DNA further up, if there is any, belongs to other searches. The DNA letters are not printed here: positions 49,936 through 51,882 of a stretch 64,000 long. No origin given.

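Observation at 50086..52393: GltS synthase-half genes with no amidotransferase or GltD, next to glutamate/glutamine genes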

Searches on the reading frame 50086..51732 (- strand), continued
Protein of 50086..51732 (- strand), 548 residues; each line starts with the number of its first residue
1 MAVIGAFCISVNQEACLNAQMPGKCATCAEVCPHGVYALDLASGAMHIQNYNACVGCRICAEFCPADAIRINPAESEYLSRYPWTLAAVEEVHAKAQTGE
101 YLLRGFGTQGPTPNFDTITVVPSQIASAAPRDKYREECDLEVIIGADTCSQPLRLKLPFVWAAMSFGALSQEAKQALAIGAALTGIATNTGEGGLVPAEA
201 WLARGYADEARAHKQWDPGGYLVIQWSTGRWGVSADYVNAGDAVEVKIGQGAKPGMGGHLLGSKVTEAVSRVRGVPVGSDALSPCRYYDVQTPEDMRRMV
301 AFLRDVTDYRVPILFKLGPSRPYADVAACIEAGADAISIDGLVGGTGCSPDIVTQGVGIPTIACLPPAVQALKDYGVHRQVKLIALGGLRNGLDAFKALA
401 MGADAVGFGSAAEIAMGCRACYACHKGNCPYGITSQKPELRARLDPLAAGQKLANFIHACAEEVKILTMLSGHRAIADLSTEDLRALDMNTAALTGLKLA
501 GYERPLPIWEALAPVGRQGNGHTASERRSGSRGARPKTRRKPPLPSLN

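Call 33: search_solved_structures(query=window:50086-51732:-, max_evalue=0.001, show_alignments=3)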
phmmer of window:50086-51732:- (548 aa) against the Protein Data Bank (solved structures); distinct sequences matched with E-value up to 0.001: 38.
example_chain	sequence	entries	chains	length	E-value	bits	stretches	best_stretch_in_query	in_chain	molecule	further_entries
1llw_A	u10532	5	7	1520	6.6e-46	160.1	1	158-480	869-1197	Ferredoxin-dependent glutamate synthase | FERREDOXIN-DEPENDENT GLUTAMATE SYNTHASE 2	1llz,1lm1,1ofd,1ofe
2vdc_A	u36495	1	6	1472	1.2e-43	152.7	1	151-478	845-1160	GLUTAMATE SYNTHASE [NADPH] LARGE CHAIN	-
1ea0_A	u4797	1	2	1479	1.2e-43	152.7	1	151-478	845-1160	GLUTAMATE SYNTHASE [NADPH] LARGE CHAIN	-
6s6s_A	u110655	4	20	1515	1.2e-43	152.6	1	151-478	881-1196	Glutamate synthase [NADPH] large chain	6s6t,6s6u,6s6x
7mfm_G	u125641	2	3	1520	7.2e-43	150.1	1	159-472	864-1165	Glutamate synthase (NADPH) large chain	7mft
9sw6_H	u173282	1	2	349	9.6e-07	30.8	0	29-78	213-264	Tungsten formylmethanofuran dehydrogenase, subunit F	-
8pw3_A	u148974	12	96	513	1.1e-06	30.7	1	299-411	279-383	Inosine-5'-monophosphate dehydrogenase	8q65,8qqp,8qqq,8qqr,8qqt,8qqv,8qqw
9sfi_T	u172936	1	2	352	1.9e-06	29.9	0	9-83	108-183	4Fe-4S ferredoxin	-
5t5i_F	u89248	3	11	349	2e-06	29.8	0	29-77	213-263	Tungsten formylmethanofuran dehydrogenase subunit fwdF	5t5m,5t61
7xlo_A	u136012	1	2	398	3.2e-06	29.1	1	327-411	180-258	Inosine-5'-monophosphate dehydrogenase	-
1vrd_A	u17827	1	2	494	6.5e-06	28.1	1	325-411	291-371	inosine-5'-monophosphate dehydrogenase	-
9av1_A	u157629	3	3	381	7.2e-06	28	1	322-411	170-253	Inosine-5'-monophosphate dehydrogenase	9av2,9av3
7qbj_A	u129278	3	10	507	9e-06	27.6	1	323-411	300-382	Inosine-5'-monophosphate dehydrogenase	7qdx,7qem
9hka_A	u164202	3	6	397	1.3e-05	27.2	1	324-411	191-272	Inosine-5'-monophosphate dehydrogenase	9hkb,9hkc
4fxs_A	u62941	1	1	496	1.4e-05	27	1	319-411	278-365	Inosine-5'-monophosphate dehydrogenase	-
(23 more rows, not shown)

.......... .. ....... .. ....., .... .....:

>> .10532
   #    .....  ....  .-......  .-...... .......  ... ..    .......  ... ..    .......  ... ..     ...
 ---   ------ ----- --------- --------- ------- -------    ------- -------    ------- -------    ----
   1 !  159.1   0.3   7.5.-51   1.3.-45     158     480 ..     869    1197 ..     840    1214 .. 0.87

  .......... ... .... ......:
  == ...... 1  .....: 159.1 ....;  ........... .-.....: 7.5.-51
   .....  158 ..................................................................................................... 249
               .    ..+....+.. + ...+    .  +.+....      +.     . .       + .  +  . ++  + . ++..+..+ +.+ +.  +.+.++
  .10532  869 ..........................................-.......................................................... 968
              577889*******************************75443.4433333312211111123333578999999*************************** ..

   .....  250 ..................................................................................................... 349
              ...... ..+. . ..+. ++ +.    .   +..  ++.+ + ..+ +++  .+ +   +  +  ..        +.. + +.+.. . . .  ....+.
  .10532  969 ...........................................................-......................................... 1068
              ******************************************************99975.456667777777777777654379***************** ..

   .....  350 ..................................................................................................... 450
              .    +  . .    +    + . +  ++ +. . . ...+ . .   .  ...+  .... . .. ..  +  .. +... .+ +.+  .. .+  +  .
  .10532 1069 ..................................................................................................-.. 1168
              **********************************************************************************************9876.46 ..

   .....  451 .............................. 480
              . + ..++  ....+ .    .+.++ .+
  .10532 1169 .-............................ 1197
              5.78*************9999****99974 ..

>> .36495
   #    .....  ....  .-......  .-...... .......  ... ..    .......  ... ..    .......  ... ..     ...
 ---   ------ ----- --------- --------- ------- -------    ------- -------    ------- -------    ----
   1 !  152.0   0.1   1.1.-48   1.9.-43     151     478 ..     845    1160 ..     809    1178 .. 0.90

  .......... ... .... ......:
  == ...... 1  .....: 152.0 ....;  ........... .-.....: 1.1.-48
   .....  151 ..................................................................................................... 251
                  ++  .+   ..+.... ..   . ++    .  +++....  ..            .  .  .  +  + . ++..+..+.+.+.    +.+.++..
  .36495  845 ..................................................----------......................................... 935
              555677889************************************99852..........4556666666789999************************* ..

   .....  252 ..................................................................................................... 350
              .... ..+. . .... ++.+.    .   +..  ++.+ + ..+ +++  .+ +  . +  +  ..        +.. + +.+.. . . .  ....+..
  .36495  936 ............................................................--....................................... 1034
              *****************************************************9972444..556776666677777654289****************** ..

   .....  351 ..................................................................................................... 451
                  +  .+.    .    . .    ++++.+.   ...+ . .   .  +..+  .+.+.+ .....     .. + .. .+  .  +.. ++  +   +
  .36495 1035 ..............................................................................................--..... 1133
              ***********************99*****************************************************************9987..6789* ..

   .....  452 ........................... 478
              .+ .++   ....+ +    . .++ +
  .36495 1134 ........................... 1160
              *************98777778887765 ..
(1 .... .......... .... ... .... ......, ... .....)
